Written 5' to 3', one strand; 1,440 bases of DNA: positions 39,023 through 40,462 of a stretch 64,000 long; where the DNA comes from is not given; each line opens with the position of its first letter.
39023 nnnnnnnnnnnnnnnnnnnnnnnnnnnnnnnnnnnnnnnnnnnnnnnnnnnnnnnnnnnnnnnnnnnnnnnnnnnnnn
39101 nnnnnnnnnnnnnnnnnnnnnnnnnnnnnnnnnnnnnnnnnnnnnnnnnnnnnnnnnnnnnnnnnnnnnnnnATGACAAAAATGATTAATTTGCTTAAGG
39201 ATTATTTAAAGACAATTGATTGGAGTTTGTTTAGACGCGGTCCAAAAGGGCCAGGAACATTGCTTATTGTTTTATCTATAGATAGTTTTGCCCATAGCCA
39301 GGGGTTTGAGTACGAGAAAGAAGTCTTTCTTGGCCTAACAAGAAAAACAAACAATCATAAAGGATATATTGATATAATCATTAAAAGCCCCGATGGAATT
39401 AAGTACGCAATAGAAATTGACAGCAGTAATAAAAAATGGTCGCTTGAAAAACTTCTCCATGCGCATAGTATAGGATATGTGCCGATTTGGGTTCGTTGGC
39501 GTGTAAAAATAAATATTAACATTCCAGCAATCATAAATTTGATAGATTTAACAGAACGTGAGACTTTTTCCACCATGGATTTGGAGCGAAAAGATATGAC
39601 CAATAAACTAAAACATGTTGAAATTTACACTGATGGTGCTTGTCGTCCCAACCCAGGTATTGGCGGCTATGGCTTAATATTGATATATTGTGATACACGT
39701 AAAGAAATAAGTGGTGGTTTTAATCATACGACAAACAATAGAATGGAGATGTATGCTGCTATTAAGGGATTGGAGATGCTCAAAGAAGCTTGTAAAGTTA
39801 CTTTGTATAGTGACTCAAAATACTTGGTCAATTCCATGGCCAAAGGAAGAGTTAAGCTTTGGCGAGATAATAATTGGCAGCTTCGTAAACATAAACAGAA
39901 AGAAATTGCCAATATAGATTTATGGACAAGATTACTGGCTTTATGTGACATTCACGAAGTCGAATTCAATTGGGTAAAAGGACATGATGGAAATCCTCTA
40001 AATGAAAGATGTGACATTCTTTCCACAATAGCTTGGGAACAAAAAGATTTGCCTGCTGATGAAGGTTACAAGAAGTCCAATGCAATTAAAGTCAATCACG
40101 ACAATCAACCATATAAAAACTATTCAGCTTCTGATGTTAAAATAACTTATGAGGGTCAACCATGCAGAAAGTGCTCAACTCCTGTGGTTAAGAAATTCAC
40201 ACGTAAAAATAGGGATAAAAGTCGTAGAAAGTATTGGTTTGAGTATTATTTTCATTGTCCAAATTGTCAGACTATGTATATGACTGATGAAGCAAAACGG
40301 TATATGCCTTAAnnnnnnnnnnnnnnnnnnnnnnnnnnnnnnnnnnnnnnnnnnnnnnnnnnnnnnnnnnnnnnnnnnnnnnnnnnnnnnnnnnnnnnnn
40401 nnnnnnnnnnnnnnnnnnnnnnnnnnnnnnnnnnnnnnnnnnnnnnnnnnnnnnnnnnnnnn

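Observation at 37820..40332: AT-rich 2.5-kb two-gene islet bracketed by a 13-bp direct repeat: candidate uncharacterised defence-type module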

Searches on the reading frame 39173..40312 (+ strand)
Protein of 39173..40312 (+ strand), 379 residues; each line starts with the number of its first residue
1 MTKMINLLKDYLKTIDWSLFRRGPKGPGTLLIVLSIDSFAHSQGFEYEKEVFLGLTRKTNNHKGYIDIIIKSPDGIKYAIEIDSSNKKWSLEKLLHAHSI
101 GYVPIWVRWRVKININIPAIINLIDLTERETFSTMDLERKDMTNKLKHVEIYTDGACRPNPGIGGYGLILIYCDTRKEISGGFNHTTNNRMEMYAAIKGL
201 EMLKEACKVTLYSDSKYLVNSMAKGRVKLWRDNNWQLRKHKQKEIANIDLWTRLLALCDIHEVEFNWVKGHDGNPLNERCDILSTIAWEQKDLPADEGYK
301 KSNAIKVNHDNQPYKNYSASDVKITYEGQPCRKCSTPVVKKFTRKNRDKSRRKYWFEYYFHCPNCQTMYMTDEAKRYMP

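Call 5: search_protein_families(library=pfam, proteins=[window:39173-40312:+], max_evalue=0.1)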
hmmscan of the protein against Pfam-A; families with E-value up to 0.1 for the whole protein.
window:39173-40312:+ (379 aa): 2 families
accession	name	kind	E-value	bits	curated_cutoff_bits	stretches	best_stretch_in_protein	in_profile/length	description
PF00075.30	RNase_H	-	7.4e-38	130.3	25.8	1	147-285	2-137/141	RNase H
PF06677.18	Auto_anti-p27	-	0.068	13.7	24.1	0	361-373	17-29/40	Sjogren's syndrome/scleroderma autoantigen 1 (Autoantigen p27)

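Call 6: search_protein_families(library=padloc, proteins=[window:39173-40312:+], max_evalue=0.1)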
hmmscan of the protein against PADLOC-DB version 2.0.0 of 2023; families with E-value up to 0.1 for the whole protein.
window:39173-40312:+ (379 aa): 2 families
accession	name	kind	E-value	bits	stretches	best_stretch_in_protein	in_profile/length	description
PDLC04980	PDC-S26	-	0.0022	15.4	1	39-81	81-123/389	-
PDLC04974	PDC-S26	-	0.008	13.5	1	42-81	85-124/401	-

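Call 7: search_protein_families(library=ncbifam, proteins=[window:39173-40312:+], max_evalue=0.1)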
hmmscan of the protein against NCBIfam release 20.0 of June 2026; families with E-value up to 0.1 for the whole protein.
window:39173-40312:+ (379 aa): 8 families
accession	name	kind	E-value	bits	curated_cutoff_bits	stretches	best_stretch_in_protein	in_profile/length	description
NF001236.0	PRK00203.1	equivalog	5.3e-53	178.6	160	1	146-290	2-143/151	ribonuclease HI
NF005116.0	PRK06548.1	equivalog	3e-14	53.3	280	1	150-286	7-138/161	ribonuclease H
NF006433.0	PRK08719.1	subfamily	8.6e-11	41.9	170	1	184-286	45-143/147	ribonuclease H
NF005567.0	PRK07238.1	equivalog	4.2e-08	32.9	326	1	148-313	3-156/378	bifunctional RNase H/acid phosphatase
NF041306.1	RnaseHI_Halo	equivalog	4.4e-08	33.2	300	1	147-242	68-162/197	ribonuclease HI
NF041175.1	RNAseHI_Thmprot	equivalog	5.6e-06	26.2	140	1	149-290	2-135/143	ribonuclease HI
NF046109.1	RNaseH_Halikb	equivalog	0.0013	18.7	320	1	138-226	70-159/211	ribonuclease H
TIGR02098.1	MJ0042_CXXC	domain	0.022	14.5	20.9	1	359-375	2-18/38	MJ0042-type zinc finger domain-containing protein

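Call 8: search_protein_families(library=phrogs, proteins=[window:39173-40312:+], max_evalue=0.1)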
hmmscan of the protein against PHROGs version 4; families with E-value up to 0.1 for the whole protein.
window:39173-40312:+ (379 aa): 4 families
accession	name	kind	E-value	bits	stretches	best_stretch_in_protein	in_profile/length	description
phrog_531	-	DNA, RNA and nucleotide metabolism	1e-52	180.2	1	135-326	62-265/285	Rnase H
phrog_3265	-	DNA, RNA and nucleotide metabolism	2e-16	61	1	180-289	79-193/496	ribonuclease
phrog_1347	-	unknown function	9.4e-05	22.3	1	36-94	178-235/417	-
phrog_1871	-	unknown function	0.039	14.8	0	206-235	4-33/45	-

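Call 13: find_encoding_contigs(protein=window:39173-40312:+, flank=10000, max_places=10)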
Protein window:39173-40312:+ (379 aa): 1 contig read that carries it; 1 place shown.
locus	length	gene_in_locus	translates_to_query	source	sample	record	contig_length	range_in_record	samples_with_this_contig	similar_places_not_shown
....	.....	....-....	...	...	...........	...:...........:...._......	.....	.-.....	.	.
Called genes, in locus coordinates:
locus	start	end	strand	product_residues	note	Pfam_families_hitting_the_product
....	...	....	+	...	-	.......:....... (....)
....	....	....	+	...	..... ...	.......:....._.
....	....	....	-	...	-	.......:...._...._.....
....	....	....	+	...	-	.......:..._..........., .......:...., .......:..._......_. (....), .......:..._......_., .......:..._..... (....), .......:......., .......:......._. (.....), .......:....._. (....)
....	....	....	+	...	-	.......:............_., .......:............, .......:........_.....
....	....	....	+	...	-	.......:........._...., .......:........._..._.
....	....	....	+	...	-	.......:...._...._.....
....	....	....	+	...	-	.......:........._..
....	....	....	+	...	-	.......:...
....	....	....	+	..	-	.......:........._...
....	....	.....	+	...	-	?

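Call 16: find_homologous_proteins(query=window:39173-40312:+)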
Query window:39173-40312:+ (379 aa): 4283 proteins with E <= 0.001 among 5858 candidates; the best 120 are listed.
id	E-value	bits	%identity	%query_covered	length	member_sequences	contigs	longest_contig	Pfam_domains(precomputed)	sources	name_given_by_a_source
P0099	1.2e-262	888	100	99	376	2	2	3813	PF00075.31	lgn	-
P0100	3.5e-88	314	60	63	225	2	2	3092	PF00075.31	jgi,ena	-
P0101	4.8e-88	314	61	63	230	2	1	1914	PF00075.31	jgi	-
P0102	9.6e-88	313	60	63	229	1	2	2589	PF00075.31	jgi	jgi:ribonuclease HI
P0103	4.7e-87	310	59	63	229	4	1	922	PF00075.31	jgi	-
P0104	1.5e-86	309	59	62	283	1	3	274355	PF00075.31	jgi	jgi:ribonuclease HI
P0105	3.6e-86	308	59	63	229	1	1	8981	PF00075.31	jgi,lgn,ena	-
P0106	4.8e-86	307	59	63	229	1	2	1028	PF00075.31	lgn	-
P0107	6.1e-86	307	59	63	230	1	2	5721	PF00075.31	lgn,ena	-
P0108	3.2e-85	304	61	63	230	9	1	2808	PF00075.31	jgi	jgi:ribonuclease HI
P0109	5.4e-85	304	60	63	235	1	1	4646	PF00075.31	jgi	jgi:ribonuclease HI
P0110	8.8e-85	303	61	63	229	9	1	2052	PF00075.31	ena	-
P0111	1.0e-84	303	60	63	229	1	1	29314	PF00075.31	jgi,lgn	jgi:ribonuclease HI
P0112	3.0e-84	301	60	63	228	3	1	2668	PF00075.31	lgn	-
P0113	7.1e-84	300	57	62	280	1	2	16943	PF00075.31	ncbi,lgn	-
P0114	2.3e-83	298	60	62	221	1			PF00075.31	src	-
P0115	3.2e-83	298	49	41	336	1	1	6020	PF13456.13,PF00075.31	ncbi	-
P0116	5.5e-83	297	56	63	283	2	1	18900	PF00075.31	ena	-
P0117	8.3e-83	296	58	63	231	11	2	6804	PF00075.31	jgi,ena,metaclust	metaclust:\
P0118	1.0e-82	296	59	62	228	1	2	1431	PF00075.31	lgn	-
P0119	1.7e-82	295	58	62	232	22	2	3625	PF00075.31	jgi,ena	-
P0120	4.7e-82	294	61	62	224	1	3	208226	PF00075.31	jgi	jgi:ribonuclease HI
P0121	6.4e-82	294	58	62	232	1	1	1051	PF00075.31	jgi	jgi:ribonuclease HI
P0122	1.8e-81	292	57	63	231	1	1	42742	PF00075.31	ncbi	-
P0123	1.9e-81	292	57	63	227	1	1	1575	PF00075.31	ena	-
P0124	2.5e-81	292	56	62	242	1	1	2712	PF00075.31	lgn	-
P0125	3.3e-81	291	56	62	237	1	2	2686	PF00075.31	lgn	-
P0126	4.0e-81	291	54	61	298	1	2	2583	PF00075.31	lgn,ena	-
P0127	7.9e-81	290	54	62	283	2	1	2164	PF00075.31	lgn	-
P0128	2.4e-80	288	54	63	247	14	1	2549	PF00075.31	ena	-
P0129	3.4e-80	288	57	63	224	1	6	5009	PF00075.31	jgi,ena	-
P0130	5.2e-80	287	60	60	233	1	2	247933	PF00075.31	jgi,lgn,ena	-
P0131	2.0e-79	285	57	61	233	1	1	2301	PF00075.31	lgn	-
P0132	2.9e-79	285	54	63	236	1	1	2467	PF00075.31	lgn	-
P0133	3.1e-79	285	57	63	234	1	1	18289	PF00075.31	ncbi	-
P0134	3.4e-79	285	55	64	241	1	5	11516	PF00075.31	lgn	-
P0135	5.7e-79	284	55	62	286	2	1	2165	PF00075.31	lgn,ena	-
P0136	6.4e-79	284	55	61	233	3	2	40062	PF00075.31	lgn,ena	-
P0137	7.8e-79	283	56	61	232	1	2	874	PF00075.31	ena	-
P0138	8.6e-79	283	57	62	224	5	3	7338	PF00075.31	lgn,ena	-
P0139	1.1e-78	283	56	63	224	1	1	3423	PF00075.31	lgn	-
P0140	3.7e-78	281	54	63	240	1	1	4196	PF00075.31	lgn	-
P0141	5.0e-78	281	55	62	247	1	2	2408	PF00075.31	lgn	-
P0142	5.2e-78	281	54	63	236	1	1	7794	PF00075.31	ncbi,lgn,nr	nr:ribonuclease HI [Candidatus Chloroploca sp. Khr17]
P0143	5.3e-78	281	57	61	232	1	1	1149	PF00075.31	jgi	jgi:ribonuclease HI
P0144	5.8e-78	281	58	63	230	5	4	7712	PF00075.31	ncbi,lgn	-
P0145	9.4e-78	280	56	62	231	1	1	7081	PF00075.31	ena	-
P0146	1.0e-77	280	55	62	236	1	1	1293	PF00075.31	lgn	-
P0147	1.1e-77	280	57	63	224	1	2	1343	PF00075.31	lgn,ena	-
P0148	1.5e-77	279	56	63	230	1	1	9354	PF00075.31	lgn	-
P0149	1.6e-77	279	54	63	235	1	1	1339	PF00075.31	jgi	jgi:ribonuclease HI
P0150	2.6e-77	278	54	62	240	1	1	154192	PF00075.31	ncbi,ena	-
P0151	3.1e-77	278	55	63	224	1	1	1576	PF00075.31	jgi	-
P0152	3.2e-77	278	56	61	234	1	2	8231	PF00075.31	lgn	-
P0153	4.5e-77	278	56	63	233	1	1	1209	PF00075.31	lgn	-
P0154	4.7e-77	277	53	62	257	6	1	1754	PF00075.31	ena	-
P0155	6.1e-77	277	54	63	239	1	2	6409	PF00075.31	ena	-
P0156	7.9e-77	277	56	62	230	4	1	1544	PF00075.31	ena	-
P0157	1.0e-76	276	56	61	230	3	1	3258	PF00075.31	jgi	-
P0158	1.1e-76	276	56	62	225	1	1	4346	PF00075.31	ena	-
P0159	1.2e-76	276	56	63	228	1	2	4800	PF00075.31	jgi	jgi:ribonuclease HI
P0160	1.5e-76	276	56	62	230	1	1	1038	PF00075.31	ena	-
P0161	1.9e-76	276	55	62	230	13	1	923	PF00075.31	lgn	-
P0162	2.0e-76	275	55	61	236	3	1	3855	PF00075.31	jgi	jgi:ribonuclease HI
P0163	2.8e-76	275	54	65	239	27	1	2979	PF00075.31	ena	-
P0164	3.0e-76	275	56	62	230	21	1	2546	PF00075.31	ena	-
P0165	3.5e-76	275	56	62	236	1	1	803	PF00075.31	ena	-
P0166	3.5e-76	275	56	62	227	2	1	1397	PF00075.31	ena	-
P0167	3.9e-76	274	56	63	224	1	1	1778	PF00075.31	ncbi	-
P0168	4.6e-76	274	52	62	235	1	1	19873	PF00075.31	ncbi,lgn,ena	-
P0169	4.8e-76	274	56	62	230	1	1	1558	PF00075.31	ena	-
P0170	5.2e-76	274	56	61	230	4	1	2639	PF00075.31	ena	-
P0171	5.4e-76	274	56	62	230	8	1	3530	PF00075.31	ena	-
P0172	6.3e-76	274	57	62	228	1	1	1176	PF00075.31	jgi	jgi:ribonuclease HI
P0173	6.5e-76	274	56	62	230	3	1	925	PF00075.31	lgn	-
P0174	7.0e-76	274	56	62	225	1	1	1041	PF00075.31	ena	-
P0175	8.1e-76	273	56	62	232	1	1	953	PF00075.31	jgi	jgi:ribonuclease HI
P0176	8.6e-76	273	55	62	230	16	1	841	PF00075.31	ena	-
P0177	1.1e-75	273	54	60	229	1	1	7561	PF00075.31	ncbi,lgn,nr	ncbi:MAG: ribonuclease HI [Sedimentisphaerales bacterium]|nr:ribonuclease HI [Sedimentisphaerales ba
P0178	1.3e-75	273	55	62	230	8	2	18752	PF00075.31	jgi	jgi:ribonuclease HI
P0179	1.3e-75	273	55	61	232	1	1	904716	PF00075.31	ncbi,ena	-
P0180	1.3e-75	273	53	62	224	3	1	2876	PF00075.31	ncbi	-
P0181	1.6e-75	272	56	62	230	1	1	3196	PF00075.31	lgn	-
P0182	1.7e-75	272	55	63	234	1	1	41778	PF00075.31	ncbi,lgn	ncbi:MAG: hypothetical protein Fur0022_35530 [Anaerolineales bacterium]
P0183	1.7e-75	272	54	63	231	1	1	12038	PF00075.31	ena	-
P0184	2.1e-75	272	56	62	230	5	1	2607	PF00075.31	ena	-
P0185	2.4e-75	272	54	63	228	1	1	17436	PF00075.31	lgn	-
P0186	2.6e-75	272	55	62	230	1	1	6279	PF00075.31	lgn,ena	-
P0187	2.9e-75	272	56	61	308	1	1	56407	PF00075.31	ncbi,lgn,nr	ncbi:MAG: ribonuclease HI [Sedimentisphaerales bacterium]|nr:ribonuclease HI [Sedimentisphaerales ba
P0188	3.3e-75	271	55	62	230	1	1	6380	PF00075.31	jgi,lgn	jgi:ribonuclease HI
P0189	4.2e-75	271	54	63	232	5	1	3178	PF00075.31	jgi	jgi:ribonuclease HI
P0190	4.4e-75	271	55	63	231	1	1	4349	PF00075.31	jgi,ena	-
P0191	4.5e-75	271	55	61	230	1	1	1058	PF00075.31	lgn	-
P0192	4.7e-75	271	54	63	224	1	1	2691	PF00075.31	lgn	-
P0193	5.1e-75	271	53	63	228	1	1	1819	PF00075.31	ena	-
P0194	5.3e-75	271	56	62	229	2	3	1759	PF00075.31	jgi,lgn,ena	jgi:ribonuclease HI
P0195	5.6e-75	271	53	62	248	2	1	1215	PF00075.31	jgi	jgi:ribonuclease HI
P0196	7.0e-75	270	53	64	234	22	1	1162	PF00075.31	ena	-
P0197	7.2e-75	270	56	62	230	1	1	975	PF00075.31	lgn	-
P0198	8.2e-75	270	53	62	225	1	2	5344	PF00075.31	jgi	-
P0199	8.2e-75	270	53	61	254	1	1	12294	PF00075.31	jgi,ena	-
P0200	8.4e-75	270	56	62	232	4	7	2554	PF00075.31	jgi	-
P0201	8.6e-75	270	55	62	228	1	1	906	PF00075.31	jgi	jgi:ribonuclease HI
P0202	8.8e-75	270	54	63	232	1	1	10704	PF00075.31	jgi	jgi:ribonuclease HI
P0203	9.4e-75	270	55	62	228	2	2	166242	PF00075.31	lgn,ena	-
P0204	9.7e-75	270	55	62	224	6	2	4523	PF00075.31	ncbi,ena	-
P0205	1.4e-74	269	56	61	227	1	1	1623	PF00075.31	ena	-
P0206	2.4e-74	269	56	61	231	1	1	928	PF00075.31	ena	-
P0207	2.6e-74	268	54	62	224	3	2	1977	PF00075.31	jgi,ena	-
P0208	2.9e-74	268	54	62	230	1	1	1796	PF00075.31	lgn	-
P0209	3.1e-74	268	55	62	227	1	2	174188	PF00075.31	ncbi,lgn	-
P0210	3.4e-74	268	56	61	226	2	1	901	PF00075.31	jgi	-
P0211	3.8e-74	268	55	61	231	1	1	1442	PF00075.31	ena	-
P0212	4.2e-74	268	55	62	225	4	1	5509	PF00075.31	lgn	-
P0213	5.1e-74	268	55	61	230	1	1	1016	PF00075.31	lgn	-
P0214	5.9e-74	267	54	62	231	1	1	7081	PF00075.31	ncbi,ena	-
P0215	6.7e-74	267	58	62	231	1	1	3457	PF00075.31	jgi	jgi:ribonuclease HI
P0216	9.9e-74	267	52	61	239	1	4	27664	PF00075.31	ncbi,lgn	-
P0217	1.3e-73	266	56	61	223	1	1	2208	PF00075.31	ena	-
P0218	1.3e-73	266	55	61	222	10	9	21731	PF00075.31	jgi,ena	-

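Call 61: find_encoding_contigs(protein=P0104, flank=6000, max_places=3)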
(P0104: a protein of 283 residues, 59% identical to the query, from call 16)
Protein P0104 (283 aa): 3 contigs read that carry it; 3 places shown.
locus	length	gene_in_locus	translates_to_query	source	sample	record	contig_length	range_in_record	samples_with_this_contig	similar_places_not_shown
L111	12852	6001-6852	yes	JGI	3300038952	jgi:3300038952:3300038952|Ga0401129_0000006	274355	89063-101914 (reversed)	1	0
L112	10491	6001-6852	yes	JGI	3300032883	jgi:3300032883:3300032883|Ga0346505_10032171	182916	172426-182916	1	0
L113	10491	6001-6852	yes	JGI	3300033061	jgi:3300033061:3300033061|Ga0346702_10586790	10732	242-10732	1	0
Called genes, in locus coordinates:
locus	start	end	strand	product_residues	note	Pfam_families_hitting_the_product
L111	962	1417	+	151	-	-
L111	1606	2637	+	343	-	PF00069:Pkinase, PF07714:PK_Tyr_Ser-Thr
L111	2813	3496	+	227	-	PF15956:DUF4760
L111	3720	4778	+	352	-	-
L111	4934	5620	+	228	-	-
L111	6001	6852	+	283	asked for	PF00075:RNase_H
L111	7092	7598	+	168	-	-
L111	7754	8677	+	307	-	-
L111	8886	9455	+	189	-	-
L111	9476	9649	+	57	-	-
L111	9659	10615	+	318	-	PF00106:adh_short, PF08659:KR (weak), PF13561:adh_short_C2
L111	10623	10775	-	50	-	-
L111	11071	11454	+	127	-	PF13474:SnoaL_3 (weak), PF14534:DUF4440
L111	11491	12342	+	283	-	PF00248:Aldo_ket_red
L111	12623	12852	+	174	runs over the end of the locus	-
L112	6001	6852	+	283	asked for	PF00075:RNase_H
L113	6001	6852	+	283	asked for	PF00075:RNase_H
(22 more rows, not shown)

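Call 62: find_encoding_contigs(protein=P0187, flank=6000, max_places=3)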
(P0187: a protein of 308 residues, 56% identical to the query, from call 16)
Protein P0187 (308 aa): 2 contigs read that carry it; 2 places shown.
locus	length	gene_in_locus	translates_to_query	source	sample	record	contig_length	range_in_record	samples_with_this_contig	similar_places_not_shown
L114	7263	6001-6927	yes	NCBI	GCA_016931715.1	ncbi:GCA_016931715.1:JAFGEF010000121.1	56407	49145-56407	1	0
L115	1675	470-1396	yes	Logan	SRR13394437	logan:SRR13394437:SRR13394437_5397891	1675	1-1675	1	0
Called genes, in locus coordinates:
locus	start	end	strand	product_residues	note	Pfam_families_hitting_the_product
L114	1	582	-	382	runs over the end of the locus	PF03786:UxuA, PF01261:AP_endonuc_2, PF03786:UxuA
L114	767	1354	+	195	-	PF01914:MarC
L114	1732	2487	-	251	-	PF13505:OMP_b-brl (faint)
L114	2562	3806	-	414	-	PF00109:ketoacyl-synt, PF02801:Ketoacyl-synt_C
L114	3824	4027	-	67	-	PF00550:PP-binding, PF14573:PP-binding_2 (weak)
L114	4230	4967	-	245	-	PF00106:adh_short, PF01370:Epimerase, PF08659:KR, PF13561:adh_short_C2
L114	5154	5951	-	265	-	-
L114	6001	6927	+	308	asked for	PF00075:RNase_H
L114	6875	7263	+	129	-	PF13419:HAD_2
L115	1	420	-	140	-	?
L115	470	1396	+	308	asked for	PF00075:RNase_H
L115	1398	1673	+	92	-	?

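Call 75: search_dna_similar(query=window:39173-40312:+, collection=phages, mode=protein, max_rows=15)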
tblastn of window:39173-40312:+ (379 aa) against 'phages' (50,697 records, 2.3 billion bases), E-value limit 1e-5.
Records with a match: 526; places in all: 526; records where one place covers at least 80% of the query: 0.
Best place of each record, by identity: <60% 526.
By first word of the organism name: Vibrio 189; Salmonella 58; Klebsiella 58; Escherichia 52; Staphylococcus 35; Aeromonas 20; Pseudomonas 12; Bacteriophage 9; Erwinia 9; Dickeya 7; and 37 more.
By host as written in the record: - 121; Vibrio harveyi BAA-1116 34; Klebsiella pneumoniae 22; Vibrio cholerae 19; Escherichia coli 18; Staphylococcus sp. 15; Aeromonas hydrophila 9; Salmonella enterica subsp. enterica serovar Typhimurium 7; and 173 more.
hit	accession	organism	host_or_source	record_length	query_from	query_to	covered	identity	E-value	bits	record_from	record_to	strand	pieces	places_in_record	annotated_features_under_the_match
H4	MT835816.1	Bacteriophage sp.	human fecal samples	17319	149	293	38%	51.0%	3e-29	125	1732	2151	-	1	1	record has no annotation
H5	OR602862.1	Moorella phage MTATph1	Moorella thermoacetica DSM 103132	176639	146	287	37%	51.4%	4e-31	130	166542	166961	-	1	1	Rnase H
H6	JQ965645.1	Salmonella phage SSU5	Salmonella enterica subsp. enterica ...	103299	128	303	46%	41.1%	1e-24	111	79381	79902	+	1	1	putative ribonuclease H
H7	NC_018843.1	Salmonella phage SSU5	Salmonella enterica subsp. enterica ...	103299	128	303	46%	41.1%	1e-24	111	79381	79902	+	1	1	Rnase H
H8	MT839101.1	Bacteriophage sp.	human fecal samples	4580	146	284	37%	51.1%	9e-30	126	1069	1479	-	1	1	record has no annotation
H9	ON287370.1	Serratia phage vB_SmaM-Sureiya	Serratia marcescens LVF3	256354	137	317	48%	38.5%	2e-18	93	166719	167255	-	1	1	ribonuclease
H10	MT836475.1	Bacteriophage sp.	human fecal samples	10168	142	290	39%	45.6%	6e-28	121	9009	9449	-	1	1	record has no annotation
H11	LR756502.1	uncultured phage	metagenomic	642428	149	285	36%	49.3%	3e-25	113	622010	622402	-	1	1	record has no annotation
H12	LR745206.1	uncultured phage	metagenomic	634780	146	299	41%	43.6%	1e-22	105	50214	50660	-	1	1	record has no annotation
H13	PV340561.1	Escherichia phage PhiR41_1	Escherichia coli str. K-12 substr. ...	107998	145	294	40%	44.7%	9e-25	112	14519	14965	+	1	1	ribonuclease HI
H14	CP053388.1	Escherichia phage CMS-2020a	Escherichia coli strain SCU-107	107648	145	294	40%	44.7%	9e-25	112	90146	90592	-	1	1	record has no annotation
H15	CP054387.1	Escherichia phage CMS-2020a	Escherichia coli strain SCU-175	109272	145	294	40%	44.7%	1e-24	112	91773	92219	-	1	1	record has no annotation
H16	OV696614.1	Escherichia phage Cyrano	-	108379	145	294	40%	44.7%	3e-24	110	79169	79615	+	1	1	Ribonuclease H/ Reverse Transcriptase 3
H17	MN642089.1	Klebsiella phage N1M2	Klebsiella aerogenes N1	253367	150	317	44%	39.7%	2e-18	93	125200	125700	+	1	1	ribonuclease H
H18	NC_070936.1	Klebsiella phage N1M2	Klebsiella aerogenes N1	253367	150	317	44%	39.7%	2e-18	93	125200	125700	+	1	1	Rnase H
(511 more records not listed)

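Call 79: search_solved_structures(query=window:39173-40309:+, max_evalue=0.01, show_alignments=1)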
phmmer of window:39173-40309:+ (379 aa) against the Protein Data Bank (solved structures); distinct sequences matched with E-value up to 0.01: 49.
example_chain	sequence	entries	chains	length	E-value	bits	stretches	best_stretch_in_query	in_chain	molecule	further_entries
3h08_A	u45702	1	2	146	1.1e-42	149.4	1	147-289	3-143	Rnh (Ribonuclease H)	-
1goc_A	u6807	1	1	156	8.8e-41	143.2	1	146-299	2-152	RIBONUCLEASE H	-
1goa_A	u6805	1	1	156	1.2e-40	142.7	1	146-299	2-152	RIBONUCLEASE H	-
1rbs_A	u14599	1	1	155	2e-39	138.7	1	146-299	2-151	RIBONUCLEASE H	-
2z1h_A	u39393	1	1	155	5.6e-39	137.3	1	146-300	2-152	Ribonuclease HI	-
1lav_A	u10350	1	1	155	5.8e-39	137.2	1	146-299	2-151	RIBONUCLEASE H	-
4ly7_A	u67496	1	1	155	7.8e-39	136.8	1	146-300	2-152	Ribonuclease H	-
2zqb_A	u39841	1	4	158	8.2e-39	136.7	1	145-301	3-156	Ribonuclease HI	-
1gob_A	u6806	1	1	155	9.4e-39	136.5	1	146-299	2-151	RIBONUCLEASE H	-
1rbr_A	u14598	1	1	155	9.7e-39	136.5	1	146-299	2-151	RIBONUCLEASE H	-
1law_A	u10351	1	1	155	1.1e-38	136.3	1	146-299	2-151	RIBONUCLEASE H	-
2z1j_A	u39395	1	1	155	1.2e-38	136.1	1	146-300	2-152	Ribonuclease HI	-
1rch_A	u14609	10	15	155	1.4e-38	136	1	146-299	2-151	RIBONUCLEASE HI | RIBONUCLEASE H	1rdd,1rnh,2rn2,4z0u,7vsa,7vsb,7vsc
2z1g_A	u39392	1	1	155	1.4e-38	135.9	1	146-299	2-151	Ribonuclease HI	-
1rbu_A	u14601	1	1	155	1.5e-38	135.9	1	146-299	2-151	RIBONUCLEASE H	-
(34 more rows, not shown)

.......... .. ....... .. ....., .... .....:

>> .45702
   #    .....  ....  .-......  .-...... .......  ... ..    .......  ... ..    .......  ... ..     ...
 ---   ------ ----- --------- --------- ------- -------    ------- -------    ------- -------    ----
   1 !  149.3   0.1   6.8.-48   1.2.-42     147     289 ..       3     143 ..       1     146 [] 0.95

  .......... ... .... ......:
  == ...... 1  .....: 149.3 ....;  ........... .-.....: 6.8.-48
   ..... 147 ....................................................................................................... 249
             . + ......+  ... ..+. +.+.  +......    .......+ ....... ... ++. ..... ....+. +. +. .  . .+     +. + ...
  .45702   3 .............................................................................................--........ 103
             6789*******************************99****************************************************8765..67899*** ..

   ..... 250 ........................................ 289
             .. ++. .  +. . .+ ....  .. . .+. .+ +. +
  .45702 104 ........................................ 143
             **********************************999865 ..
